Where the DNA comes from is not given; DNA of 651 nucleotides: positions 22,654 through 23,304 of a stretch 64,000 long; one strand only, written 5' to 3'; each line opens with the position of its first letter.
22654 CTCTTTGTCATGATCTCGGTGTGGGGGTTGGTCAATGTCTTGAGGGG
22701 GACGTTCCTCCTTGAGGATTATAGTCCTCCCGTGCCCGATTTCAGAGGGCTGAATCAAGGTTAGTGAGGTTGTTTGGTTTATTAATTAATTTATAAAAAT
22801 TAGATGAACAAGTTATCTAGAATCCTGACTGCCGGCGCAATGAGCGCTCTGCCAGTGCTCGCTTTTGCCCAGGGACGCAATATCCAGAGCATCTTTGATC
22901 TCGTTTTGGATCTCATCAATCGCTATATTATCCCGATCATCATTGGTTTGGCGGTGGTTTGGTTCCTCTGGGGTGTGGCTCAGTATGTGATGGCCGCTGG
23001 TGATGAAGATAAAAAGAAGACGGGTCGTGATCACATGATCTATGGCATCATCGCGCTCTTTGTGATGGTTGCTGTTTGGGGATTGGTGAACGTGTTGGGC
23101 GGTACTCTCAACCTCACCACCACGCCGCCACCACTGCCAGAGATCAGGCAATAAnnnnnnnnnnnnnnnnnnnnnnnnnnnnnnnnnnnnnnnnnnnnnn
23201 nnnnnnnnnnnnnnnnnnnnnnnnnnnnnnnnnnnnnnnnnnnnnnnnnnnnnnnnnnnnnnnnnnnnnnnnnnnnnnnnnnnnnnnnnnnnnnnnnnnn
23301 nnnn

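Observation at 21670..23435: Five tandem, N-terminally diversified small two-TM paralogs (pilin-like?) with no secretion machinery in the window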

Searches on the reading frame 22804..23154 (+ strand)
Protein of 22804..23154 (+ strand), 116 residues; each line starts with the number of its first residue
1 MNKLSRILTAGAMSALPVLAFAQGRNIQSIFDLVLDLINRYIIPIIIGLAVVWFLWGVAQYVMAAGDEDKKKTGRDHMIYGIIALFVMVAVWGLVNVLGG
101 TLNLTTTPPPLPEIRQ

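Call 3: search_protein_families(library=pfam, proteins=[window:22804-23151:+], max_evalue=1)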
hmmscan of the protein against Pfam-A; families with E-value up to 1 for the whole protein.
window:22804-23151:+ (116 aa): 8 families
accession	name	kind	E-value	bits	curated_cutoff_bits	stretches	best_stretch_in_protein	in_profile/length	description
PF18895.5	T4SS_pilin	-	2.7e-10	40.6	26.6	1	40-98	14-71/71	Type IV secretion system pilin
PF18920.5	DUF5671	-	0.00075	19.8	28.4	1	36-108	43-112/132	Domain of unknown function (DUF5671)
PF10445.14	DUF2456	-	0.029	14.9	25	1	24-95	13-81/95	Protein of unknown function (DUF2456)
PF01007.26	IRK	-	0.044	14.1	22.7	1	25-77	20-76/141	Inward rectifier potassium channel transmembrane domain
PF07950.16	MCP1_TM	-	0.08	14.1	22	1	44-94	45-96/105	MDM10-complementing protein 1, transmembrane domain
PF04956.18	TrbC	-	0.11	13.1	27.9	1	4-69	12-74/98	TrbC/VIRB2 pilin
PF06570.16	DUF1129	-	0.14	12.2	29.1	1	45-105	118-178/207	Protein of unknown function (DUF1129)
PF12725.13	DUF3810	-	0.52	10.1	28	1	29-94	11-81/311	Protein of unknown function (DUF3810)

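Call 4: search_protein_families(library=ncbifam, proteins=[window:22804-23151:+], max_evalue=1)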
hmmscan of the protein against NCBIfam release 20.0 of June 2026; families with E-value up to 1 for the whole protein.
window:22804-23151:+ (116 aa): 2 families
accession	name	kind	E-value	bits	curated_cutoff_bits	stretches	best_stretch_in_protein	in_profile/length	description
NF045849.1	ICE_MMCAP2_0565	equivalog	1.8e-07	30.7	40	1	27-98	2-76/80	Mbov_0395 family pilin-like conjugal transfer protein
TIGR03943.1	TIGR03943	equivalog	0.0089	15.4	88.8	1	35-99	6-78/221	TIGR03943 family putative permease subunit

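Call 7: find_encoding_contigs(protein=window:22804-23154:+, flank=10000, max_places=6)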
Protein window:22804-23154:+ (116 aa): 9 contigs read that carry it; 6 places shown.
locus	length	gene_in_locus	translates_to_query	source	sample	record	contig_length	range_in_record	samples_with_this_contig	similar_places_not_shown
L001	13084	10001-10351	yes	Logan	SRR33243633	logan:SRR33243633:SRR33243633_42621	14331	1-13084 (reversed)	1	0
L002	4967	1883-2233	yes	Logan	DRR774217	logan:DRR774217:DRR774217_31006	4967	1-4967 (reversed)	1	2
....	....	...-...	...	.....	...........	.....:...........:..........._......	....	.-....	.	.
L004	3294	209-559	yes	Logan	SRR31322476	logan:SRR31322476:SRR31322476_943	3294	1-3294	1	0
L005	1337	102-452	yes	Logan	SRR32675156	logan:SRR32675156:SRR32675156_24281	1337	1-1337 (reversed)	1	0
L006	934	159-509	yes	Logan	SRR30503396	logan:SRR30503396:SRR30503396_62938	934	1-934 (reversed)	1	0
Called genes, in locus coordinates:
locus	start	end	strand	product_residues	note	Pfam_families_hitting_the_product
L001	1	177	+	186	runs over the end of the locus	PF01195:Pept_tRNA_hydro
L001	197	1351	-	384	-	PF21543:CvfB_2nd (faint), PF00575:S1 (weak), PF21710:Spt6_S1 (faint), PF23459:S1_RRP5 (faint), PF00575:S1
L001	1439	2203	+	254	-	-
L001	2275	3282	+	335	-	PF13458:Peripla_BP_6, PF01094:ANF_receptor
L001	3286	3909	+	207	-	PF13483:Lactamase_B_3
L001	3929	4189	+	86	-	-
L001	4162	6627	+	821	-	PF00521:DNA_topoisoIV, PF03989:DNA_gyraseA_C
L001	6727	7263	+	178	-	PF01135:PCMT (weak), PF01209:Ubie_methyltran, PF05175:MTS (weak), PF02390:Methyltransf_4 (weak), PF13847:Methyltransf_31, PF08241:Methyltransf_11, PF08242:Methyltransf_12, PF13649:Methyltransf_25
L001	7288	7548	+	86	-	PF01541:GIY-YIG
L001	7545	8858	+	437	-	PF01547:SBP_bac_1, PF13416:SBP_bac_8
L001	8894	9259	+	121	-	PF18895:T4SS_pilin (weak)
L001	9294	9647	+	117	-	PF18895:T4SS_pilin (weak)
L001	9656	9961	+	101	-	PF18895:T4SS_pilin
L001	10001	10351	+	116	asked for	PF18895:T4SS_pilin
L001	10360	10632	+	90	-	PF18895:T4SS_pilin (faint)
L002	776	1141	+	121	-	PF18895:T4SS_pilin (weak)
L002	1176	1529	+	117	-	PF18895:T4SS_pilin (weak)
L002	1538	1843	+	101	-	PF18895:T4SS_pilin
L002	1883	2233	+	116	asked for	PF18895:T4SS_pilin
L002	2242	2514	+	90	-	PF18895:T4SS_pilin (faint)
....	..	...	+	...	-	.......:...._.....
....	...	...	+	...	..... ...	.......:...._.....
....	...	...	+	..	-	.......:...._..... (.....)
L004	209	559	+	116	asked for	PF18895:T4SS_pilin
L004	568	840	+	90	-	PF18895:T4SS_pilin (faint)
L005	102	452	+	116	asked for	PF18895:T4SS_pilin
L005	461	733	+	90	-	PF18895:T4SS_pilin (faint)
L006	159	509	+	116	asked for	PF18895:T4SS_pilin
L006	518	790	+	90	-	PF18895:T4SS_pilin (faint)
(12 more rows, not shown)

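Call 12: find_homologous_proteins(query=window:22804-23151:+, max_evalue=0.001)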
Query window:22804-23151:+ (116 aa): 211 proteins with E <= 0.001 among 224 candidates; the best 120 are listed.
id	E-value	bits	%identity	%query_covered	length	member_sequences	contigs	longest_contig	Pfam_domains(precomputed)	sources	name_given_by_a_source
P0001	4.5e-69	248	100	100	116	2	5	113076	PF18895.6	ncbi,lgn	-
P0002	2.6e-35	139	49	64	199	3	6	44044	PF18895.6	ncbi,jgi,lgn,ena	-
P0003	4.5e-35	138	48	76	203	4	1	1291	PF18895.6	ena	-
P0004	3.4e-34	135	41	94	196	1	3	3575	PF18895.6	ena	-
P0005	3.9e-33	132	57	100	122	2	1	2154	PF18895.6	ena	-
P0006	9.0e-33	131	45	76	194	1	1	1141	PF18895.6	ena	-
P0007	2.2e-32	130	47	76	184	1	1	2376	PF18895.6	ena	-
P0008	2.4e-32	129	52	68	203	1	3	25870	PF18895.6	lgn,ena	-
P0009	4.8e-32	128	52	68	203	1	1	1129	PF18895.6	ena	-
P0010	8.3e-32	128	62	86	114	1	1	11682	PF18895.6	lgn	-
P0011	1.1e-31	127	53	62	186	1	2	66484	PF18895.6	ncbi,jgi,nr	ncbi:MAG TPA: pilin [Candidatus Paceibacterota bacterium]|jgi:hypothetical protein|nr:pilin [Candida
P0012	1.4e-31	127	62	91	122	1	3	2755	PF18895.6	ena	-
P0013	5.0e-31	125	41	78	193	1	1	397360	PF18895.6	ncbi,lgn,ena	-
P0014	5.2e-31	125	48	59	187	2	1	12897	PF18895.6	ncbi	-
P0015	1.1e-30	124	55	98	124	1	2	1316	PF18895.6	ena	-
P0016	2.0e-30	123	52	55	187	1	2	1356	PF18895.6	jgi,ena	-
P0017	2.9e-30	123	65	66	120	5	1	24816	PF18895.6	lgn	-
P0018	5.2e-30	122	37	74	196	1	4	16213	PF18895.6,PF07950.17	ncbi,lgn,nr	ncbi:MAG: hypothetical protein KBD17_00905 [Candidatus Pacebacteria bacterium]|nr:hypothetical prote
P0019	1.0e-29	121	46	68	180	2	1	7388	PF18895.6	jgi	jgi:hypothetical protein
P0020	1.9e-29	120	45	55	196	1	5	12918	PF18895.6,PF07950.17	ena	-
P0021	5.2e-29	119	36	92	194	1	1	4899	PF18895.6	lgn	-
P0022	5.6e-29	119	43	71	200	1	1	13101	PF18895.6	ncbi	-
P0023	1.9e-28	117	40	75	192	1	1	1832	PF18895.6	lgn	-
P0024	7.5e-28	115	37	77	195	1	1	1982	PF18895.6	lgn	-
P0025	9.5e-27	111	54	91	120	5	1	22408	PF18895.6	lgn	-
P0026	1.1e-26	111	34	81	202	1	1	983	PF18895.6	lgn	-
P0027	4.2e-25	106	50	98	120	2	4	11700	PF18895.6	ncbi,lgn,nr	ncbi:MAG: hypothetical protein KBC48_02665 [Candidatus Pacebacteria bacterium]|nr:hypothetical prote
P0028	5.7e-25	106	47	98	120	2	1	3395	PF18895.6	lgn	-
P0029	9.1e-25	105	49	97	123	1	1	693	PF18895.6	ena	-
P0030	1.0e-24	105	49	98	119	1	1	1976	PF18895.6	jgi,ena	-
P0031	1.5e-24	104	51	87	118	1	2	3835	PF18895.6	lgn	-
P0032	1.7e-24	104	53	84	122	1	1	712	PF18895.6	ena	-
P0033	2.6e-24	104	46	100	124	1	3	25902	PF18895.6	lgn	-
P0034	2.7e-24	103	43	79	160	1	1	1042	PF18895.6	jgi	jgi:hypothetical protein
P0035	9.0e-24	102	50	83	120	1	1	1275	PF18895.6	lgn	-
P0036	2.9e-23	100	46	98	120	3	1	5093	PF18895.6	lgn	-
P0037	3.3e-23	100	47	98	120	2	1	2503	PF18895.6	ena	-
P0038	5.0e-23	99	46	98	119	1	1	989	PF18895.6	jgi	jgi:hypothetical protein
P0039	5.4e-23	99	53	84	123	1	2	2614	PF18895.6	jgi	jgi:hypothetical protein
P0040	2.1e-22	97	54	90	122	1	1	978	PF18895.6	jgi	-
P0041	2.3e-22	97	57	76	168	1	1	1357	PF18895.6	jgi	jgi:fumarate reductase subunit D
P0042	4.8e-22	96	52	82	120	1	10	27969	PF18895.6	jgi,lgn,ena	-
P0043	7.3e-22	96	56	85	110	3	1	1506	PF18895.6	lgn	-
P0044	1.1e-21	95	52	90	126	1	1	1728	PF18895.6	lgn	-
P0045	1.8e-21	94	44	84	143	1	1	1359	PF18895.6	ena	-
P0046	2.1e-21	94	52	83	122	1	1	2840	PF18895.6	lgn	-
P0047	2.1e-21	94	53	82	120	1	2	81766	PF18895.6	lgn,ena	-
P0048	2.2e-21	94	54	72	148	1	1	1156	PF18895.6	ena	-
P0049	2.5e-21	94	47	76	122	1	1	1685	PF18895.6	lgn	-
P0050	5.1e-21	93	49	82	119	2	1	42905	PF18895.6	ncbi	ncbi:MAG: hypothetical protein V4465_02605 [Patescibacteria group bacterium]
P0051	7.4e-21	92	48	84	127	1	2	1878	PF18895.6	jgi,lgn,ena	-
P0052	1.2e-20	92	51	78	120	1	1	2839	PF18895.6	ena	-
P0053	1.5e-20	91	52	78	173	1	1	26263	PF18895.6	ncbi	ncbi:MAG: hypothetical protein ABH951_02425 [Patescibacteria group bacterium]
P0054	1.9e-20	91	57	62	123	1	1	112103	PF18895.6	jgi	jgi:fumarate reductase subunit D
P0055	1.9e-20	91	53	78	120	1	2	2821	PF18895.6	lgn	-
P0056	2.0e-20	91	49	73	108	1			PF18895.6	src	-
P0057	2.3e-20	91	44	97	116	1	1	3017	PF18895.6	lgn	-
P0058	3.9e-20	90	43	90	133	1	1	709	PF18895.6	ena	-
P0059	5.5e-20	90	54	78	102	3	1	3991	PF18895.6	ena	-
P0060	7.1e-20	89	48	93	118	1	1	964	PF18895.6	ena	-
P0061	9.5e-20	89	46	89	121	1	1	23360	PF18895.6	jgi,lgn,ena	-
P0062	1.2e-19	88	56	62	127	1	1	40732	PF18895.6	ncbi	-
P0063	1.3e-19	88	47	96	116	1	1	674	PF18895.6,PF27193.1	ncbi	-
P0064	1.7e-19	88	47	85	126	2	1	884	PF18895.6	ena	-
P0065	1.8e-19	88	46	96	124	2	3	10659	PF18895.6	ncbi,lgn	-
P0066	2.0e-19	88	43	90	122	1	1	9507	PF18895.6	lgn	-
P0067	3.1e-19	87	50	78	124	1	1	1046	PF18895.6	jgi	jgi:fumarate reductase subunit D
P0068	3.6e-19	87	40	85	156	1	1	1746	PF18895.6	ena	-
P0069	3.8e-19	87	53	84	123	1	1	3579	PF18895.6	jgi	jgi:hypothetical protein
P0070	4.3e-19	87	43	89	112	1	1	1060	PF18895.6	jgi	jgi:uncharacterized membrane-anchored protein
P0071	4.3e-19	87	54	68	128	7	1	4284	PF18895.6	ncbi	-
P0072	4.6e-19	87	47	84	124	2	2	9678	PF18895.6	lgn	-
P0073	4.8e-19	87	50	81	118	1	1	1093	PF18895.6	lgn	-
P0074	5.0e-19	86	54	73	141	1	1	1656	PF18895.6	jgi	jgi:hypothetical protein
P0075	5.7e-19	86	51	63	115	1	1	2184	PF18895.6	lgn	-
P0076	6.4e-19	86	48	81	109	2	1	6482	PF18895.6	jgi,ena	-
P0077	6.5e-19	86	46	88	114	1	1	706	PF18895.6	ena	-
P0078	7.0e-19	86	48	78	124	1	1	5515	PF18895.6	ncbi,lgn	-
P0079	9.2e-19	86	57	66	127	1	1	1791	PF18895.6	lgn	-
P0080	1.1e-18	85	54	62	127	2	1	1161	PF18895.6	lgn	-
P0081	1.4e-18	85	44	100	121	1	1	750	PF18895.6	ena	-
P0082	1.4e-18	85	61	59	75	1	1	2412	PF18895.6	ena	-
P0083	1.5e-18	85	49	73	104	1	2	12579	PF18895.6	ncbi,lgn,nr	ncbi:MAG: hypothetical protein HYT46_01845 [Candidatus Vogelbacteria bacterium]|nr:hypothetical prot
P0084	1.5e-18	85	47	87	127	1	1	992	PF18895.6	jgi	jgi:hypothetical protein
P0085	1.9e-18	85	56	62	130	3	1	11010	PF18895.6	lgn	-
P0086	2.0e-18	85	42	96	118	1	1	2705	PF18895.6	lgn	-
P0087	2.1e-18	84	53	78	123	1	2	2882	PF18895.6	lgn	-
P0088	2.2e-18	84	49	86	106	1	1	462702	PF18895.6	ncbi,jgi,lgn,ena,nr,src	ncbi:MAG TPA: hypothetical protein VFA52_00875 [Candidatus Paceibacterota bacterium]|nr:hypothetical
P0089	2.4e-18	84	47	87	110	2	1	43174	PF18895.6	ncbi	-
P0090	2.7e-18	84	56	61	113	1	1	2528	PF18895.6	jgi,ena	-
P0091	3.2e-18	84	49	72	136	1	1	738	PF18895.6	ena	-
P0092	3.7e-18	84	41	94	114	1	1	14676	PF18895.6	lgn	-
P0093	4.8e-18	83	40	88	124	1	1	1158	PF18895.6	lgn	-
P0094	8.3e-18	83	46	99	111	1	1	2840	PF18895.6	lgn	-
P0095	8.3e-18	83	40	97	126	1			PF18895.6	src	-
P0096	1.1e-17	82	42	91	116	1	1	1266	PF18895.6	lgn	-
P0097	1.2e-17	82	47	78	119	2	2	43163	PF18895.6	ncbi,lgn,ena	ncbi:MAG: pilin [Patescibacteria group bacterium]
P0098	1.4e-17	82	50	80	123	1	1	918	PF18895.6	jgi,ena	jgi:hypothetical protein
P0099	1.6e-17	82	42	92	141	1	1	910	PF18895.6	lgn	-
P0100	2.0e-17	81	50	80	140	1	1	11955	PF18895.6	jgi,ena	jgi:hypothetical protein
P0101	2.7e-17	81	42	100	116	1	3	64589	PF18895.6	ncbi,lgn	-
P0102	3.0e-17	81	40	91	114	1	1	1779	PF18895.6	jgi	jgi:hypothetical protein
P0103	3.5e-17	81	44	82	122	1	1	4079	PF18895.6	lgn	-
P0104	5.5e-17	80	43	82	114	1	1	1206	PF18895.6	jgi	-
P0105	1.1e-16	79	43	84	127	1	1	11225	PF18895.6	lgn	-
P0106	1.1e-16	79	42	83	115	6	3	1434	PF18895.6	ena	-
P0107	1.2e-16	79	51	72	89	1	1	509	PF18895.6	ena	-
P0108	1.2e-16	79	43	97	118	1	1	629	PF18895.6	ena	-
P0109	1.3e-16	79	39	89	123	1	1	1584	PF18895.6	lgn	-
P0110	1.4e-16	79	61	51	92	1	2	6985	PF18895.6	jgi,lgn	jgi:hypothetical protein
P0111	1.6e-16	78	47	84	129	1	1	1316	PF18895.6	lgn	-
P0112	1.8e-16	78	44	83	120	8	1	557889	PF18895.6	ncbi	ncbi:MAG: hypothetical protein ACYC1K_01795 [Minisyncoccota bacterium]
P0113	1.9e-16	78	41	97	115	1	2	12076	PF18895.6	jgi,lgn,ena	-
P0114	1.9e-16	78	43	94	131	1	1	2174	PF18895.6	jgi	jgi:hypothetical protein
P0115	2.2e-16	78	42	91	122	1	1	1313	PF18895.6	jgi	-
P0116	2.8e-16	78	52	59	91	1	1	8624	PF18895.6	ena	-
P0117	3.0e-16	77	58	59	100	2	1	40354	PF18895.6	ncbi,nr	ncbi:MAG: hypothetical protein HYT47_01455 [Candidatus Vogelbacteria bacterium]|nr:hypothetical prot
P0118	3.3e-16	77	42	95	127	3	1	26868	PF18895.6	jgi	-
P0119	3.7e-16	77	46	87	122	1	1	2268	PF18895.6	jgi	-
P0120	4.1e-16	77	50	76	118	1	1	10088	PF18895.6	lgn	-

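Call 19: list_cluster_members(proteins=[window:22804-23151:+, window:22459-22761:+, window:16965-19427:+])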
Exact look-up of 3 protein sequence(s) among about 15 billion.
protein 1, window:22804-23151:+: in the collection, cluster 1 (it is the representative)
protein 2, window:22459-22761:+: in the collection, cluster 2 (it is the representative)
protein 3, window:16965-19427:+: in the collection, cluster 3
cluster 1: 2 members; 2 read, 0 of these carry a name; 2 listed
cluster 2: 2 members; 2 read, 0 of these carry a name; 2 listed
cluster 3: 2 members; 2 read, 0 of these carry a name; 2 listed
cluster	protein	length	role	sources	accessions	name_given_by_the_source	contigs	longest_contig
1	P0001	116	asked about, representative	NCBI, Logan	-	-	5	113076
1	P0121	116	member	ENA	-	-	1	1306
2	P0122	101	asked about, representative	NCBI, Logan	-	-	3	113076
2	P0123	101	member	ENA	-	-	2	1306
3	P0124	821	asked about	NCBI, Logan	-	-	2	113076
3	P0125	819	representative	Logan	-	-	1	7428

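Call 20: find_encoding_contigs(protein=P0013, flank=10000, max_places=1)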
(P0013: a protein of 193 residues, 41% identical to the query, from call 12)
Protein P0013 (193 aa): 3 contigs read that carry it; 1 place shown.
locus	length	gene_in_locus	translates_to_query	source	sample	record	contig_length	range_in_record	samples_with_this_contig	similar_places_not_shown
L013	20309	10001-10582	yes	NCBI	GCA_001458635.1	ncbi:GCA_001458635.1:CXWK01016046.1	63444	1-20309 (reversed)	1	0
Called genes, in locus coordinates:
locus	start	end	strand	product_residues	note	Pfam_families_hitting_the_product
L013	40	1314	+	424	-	PF01225:Mur_ligase, PF08245:Mur_ligase_M, PF02875:Mur_ligase_C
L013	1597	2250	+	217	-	-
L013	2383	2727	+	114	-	-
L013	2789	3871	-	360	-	PF21543:CvfB_2nd (faint), PF13509:S1_2 (faint), PF23459:S1_RRP5 (faint), PF00575:S1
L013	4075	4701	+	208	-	PF13483:Lactamase_B_3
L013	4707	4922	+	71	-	-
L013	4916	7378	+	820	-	PF00521:DNA_topoisoIV, PF03989:DNA_gyraseA_C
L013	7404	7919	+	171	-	PF01209:Ubie_methyltran, PF13489:Methyltransf_23, PF05175:MTS, PF02390:Methyltransf_4 (weak), PF13847:Methyltransf_31, PF08241:Methyltransf_11, PF08242:Methyltransf_12, PF13649:Methyltransf_25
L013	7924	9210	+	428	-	PF01547:SBP_bac_1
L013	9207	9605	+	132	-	PF18895:T4SS_pilin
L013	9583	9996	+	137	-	PF04956:TrbC (weak), PF18895:T4SS_pilin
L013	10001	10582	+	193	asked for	PF18895:T4SS_pilin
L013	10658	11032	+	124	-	PF18895:T4SS_pilin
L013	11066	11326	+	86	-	PF18895:T4SS_pilin (weak)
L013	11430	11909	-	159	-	-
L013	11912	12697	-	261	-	PF01145:Band_7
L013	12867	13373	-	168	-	-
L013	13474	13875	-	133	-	-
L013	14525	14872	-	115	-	PF02033:RBFA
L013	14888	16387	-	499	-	PF00009:GTP_EFTU, PF00071:Ras, PF00350:Dynamin_N (faint), PF01926:MMR_HSR1, PF08477:Roc (weak), PF22042:EF-G_D2, PF11987:IF-2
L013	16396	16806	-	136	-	PF14584:DUF4446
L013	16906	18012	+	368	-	PF00266:Aminotran_5, PF01212:Beta_elim_lyase (weak)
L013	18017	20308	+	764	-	?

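Call 21: find_encoding_contigs(protein=P0088, flank=10000, max_places=1)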
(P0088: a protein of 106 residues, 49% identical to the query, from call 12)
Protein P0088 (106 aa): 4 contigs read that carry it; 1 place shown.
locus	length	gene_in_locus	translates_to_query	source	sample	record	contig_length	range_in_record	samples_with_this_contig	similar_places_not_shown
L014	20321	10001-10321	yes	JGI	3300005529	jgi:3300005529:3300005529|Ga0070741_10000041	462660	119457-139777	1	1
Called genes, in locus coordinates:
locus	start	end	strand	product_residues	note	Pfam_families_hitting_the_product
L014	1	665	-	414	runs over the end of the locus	PF03129:HGTP_anticodon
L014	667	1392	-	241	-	PF10502:Peptidase_S26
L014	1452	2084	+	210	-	PF01195:Pept_tRNA_hydro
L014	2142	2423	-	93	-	-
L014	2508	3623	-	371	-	PF21710:Spt6_S1 (faint), PF00575:S1, PF21543:CvfB_2nd (faint), PF23459:S1_RRP5 (faint), PF00575:S1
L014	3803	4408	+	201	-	PF13483:Lactamase_B_3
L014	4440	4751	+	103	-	-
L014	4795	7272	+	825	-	PF00521:DNA_topoisoIV, PF03989:DNA_gyraseA_C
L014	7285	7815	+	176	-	PF01135:PCMT (weak), PF02475:TRM5-TYW2_MTfase, PF13489:Methyltransf_23, PF01209:Ubie_methyltran, PF13847:Methyltransf_31, PF08241:Methyltransf_11, PF08242:Methyltransf_12, PF13649:Methyltransf_25, +3 more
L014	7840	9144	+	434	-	PF01547:SBP_bac_1, PF13416:SBP_bac_8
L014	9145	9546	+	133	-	PF18895:T4SS_pilin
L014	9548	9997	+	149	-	PF04956:TrbC (faint), PF18895:T4SS_pilin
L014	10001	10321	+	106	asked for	PF18895:T4SS_pilin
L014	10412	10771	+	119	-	PF18895:T4SS_pilin (weak)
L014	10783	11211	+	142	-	PF18895:T4SS_pilin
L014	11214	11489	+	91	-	PF18895:T4SS_pilin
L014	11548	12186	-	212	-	-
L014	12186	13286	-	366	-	-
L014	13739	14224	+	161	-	-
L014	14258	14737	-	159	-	PF21806:DUF6879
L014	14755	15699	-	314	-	PF01933:CofD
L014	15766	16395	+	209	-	PF01327:Pep_deformylase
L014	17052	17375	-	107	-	PF02033:RBFA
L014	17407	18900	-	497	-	PF00009:GTP_EFTU, PF02421:FeoB_N (faint), PF00071:Ras (faint), PF01926:MMR_HSR1, PF22042:EF-G_D2, PF11987:IF-2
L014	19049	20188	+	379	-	PF00266:Aminotran_5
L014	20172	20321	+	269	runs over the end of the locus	PF13365:Trypsin_2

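Call 48: predict_structure(alignment_id=A4)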
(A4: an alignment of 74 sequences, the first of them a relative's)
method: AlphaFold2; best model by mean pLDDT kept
length: 116 residues; sequences in the alignment: 74
mean_pLDDT: 81.8   pTM: 0.48
mean pLDDT of the five models: 81.8, 81.4, 80.7, 78.5, 74.7
residues with pLDDT >= 90: 10; 70-90: 92; 50-70: 14; < 50: 0
segments of 3 or more residues with pLDDT < 50: none
pLDDT, mean of each block of 10 residues (from residue 1): 80 81 72 85 88 86 86 86 90 86 66 73
secondary structure, 60 per line:
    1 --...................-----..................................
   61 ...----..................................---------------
elements in order: H3-21 H27-63 H68-101

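Call 50: fold_search(model_id=the predicted structure, library=pdb)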
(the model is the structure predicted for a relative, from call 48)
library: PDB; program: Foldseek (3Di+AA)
matches with E <= 10: 182; with E <= 0.001: 0
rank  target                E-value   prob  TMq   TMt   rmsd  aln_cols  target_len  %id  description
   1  9vub_A                3.4e-01  0.97  0.55  0.19   8.2       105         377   17  channel C complex with 3 (released 2026-03-11)
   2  9vub_C                3.6e-01  0.96  0.56  0.20   8.1       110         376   17  channel C complex with 3 (released 2026-03-11)
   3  6cnn_A                5.2e-01  0.95  0.54  0.20   7.4       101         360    9  Cryo-EM structure of the human SK4/calmodulin channel complex in the Ca2+ bound state I (released 2018-05-02)
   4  9o85_A                8.5e-01  0.84  0.54  0.19   8.7       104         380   17  Cryo-EM structure of KCa2.2_I/calmodulin channel in complex with rimtuzalcap (released 2025-06-18)
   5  9vuc_B                1.2e+00  0.77  0.49  0.18   8.6        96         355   17  channel B complex with 2 (released 2026-03-11)
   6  8vc9_F                1.4e+00  0.35  0.36  0.14  15.5       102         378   11  Hybrid response regulator LvrB from Leptospira / phosphorylated REC form (released 2024-12-18)
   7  8vc9_A                1.6e+00  0.23  0.32  0.12  16.4       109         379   10  Hybrid response regulator LvrB from Leptospira / phosphorylated REC form (released 2024-12-18)
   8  8zar_C                1.9e+00  0.63  0.48  0.18   8.1        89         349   13  EmrAB-TolC MFS-type tripartite multidrug efflux pump FA (released 2025-04-30)
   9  8tt3_H                1.9e+00  0.41  0.37  0.20  23.2       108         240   14  S. thermodepolymerans KpsM-KpsE in Glycolipid 2 state with rigid body fitted KpsT (released 2024-04-17)
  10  7p3r_A                1.9e+00  0.15  0.25  0.12  11.1        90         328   19  Helical structure of the toxin MakA from Vibrio cholera (released 2022-02-23)
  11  3zx6_A                2.2e+00  0.51  0.50  0.22  11.7       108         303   17  Structure of Hamp(AF1503)-Tsr fusion - Hamp (A291V) mutant (released 2012-02-29)
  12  9eio_A                2.2e+00  0.33  0.45  0.18   9.2       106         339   12  Cryo-EM structure of the mutant KCa2.2_F244S channel (released 2025-04-23)
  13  8vc9_C                2.2e+00  0.33  0.35  0.13  15.3        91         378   10  Hybrid response regulator LvrB from Leptospira / phosphorylated REC form (released 2024-12-18)
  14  9o53_A                2.3e+00  0.57  0.52  0.19   8.5       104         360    8  Cryo-EM structure of the human SK2-4 chimera/calmodulin channel complex bound to a small molecule inhibitor (released 2025-07-09)
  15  6s1k_E                2.5e+00  0.44  0.47  0.53  10.0       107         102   14  E. coli Core Signaling Unit, carrying QQQQ receptor mutation (released 2020-01-22)
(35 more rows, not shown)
